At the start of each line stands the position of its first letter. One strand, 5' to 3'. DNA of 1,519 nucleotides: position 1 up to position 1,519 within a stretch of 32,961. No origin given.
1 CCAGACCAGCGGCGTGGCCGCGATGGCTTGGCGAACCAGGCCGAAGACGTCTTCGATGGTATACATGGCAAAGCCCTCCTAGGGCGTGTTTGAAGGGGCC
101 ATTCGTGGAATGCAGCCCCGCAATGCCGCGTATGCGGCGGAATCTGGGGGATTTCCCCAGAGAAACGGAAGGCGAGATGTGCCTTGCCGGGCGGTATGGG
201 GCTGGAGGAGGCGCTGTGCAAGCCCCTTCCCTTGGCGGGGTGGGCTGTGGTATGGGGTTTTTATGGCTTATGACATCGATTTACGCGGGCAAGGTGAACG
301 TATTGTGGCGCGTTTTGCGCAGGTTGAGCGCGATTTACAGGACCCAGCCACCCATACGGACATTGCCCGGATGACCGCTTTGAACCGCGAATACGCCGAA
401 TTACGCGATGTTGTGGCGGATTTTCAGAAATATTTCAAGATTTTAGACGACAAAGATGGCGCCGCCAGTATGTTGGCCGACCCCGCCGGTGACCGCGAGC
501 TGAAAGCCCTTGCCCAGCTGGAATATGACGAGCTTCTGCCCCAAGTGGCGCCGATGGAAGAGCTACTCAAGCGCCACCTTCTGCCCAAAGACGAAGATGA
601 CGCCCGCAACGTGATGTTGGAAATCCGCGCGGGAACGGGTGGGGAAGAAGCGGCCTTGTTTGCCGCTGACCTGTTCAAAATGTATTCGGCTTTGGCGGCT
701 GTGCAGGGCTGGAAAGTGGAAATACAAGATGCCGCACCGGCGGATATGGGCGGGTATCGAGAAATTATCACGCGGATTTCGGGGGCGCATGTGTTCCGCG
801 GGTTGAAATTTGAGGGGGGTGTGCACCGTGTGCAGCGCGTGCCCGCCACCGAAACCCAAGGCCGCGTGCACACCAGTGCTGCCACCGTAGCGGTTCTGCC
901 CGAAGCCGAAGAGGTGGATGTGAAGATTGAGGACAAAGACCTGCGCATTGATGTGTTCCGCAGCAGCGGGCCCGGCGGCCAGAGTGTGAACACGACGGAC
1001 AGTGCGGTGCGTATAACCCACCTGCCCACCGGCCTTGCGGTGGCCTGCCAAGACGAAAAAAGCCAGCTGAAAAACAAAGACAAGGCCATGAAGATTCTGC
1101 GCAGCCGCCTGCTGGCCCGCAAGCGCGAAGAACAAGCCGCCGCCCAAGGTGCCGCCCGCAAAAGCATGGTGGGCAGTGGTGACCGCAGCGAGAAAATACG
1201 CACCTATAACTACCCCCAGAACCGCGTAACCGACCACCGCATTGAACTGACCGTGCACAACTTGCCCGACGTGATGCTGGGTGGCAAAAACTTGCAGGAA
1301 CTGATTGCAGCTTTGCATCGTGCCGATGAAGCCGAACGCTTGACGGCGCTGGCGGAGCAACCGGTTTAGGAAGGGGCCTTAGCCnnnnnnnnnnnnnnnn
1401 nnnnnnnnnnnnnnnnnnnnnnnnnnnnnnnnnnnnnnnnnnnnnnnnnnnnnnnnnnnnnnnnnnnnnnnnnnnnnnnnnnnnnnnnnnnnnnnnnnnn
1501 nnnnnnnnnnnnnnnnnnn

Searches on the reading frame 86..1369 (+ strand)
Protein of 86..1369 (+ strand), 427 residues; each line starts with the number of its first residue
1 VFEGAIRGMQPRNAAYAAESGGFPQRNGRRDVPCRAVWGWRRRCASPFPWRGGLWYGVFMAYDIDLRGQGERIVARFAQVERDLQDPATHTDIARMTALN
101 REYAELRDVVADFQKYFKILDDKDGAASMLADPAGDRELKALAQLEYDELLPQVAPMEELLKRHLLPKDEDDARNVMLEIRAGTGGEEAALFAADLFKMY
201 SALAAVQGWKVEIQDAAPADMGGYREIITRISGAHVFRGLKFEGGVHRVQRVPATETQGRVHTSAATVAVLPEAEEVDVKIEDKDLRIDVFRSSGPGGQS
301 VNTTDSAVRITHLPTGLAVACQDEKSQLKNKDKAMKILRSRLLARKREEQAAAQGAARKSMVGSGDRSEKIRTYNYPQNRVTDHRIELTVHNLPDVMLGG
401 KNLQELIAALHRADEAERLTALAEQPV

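Call 12: search_protein_families(library=pfam, max_evalue=0.001, proteins=[window:86-1369:+])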
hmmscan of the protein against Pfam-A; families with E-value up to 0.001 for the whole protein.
window:86-1369:+ (427 aa): 2 families
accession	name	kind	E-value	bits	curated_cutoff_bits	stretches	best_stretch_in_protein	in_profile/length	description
PF03462.23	PCRF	-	4.7e-64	216.2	24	1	75-268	3-194/194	PCRF domain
PF00472.26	RF-1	-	9.2e-44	148.5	35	1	275-385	1-116/116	RF-1 domain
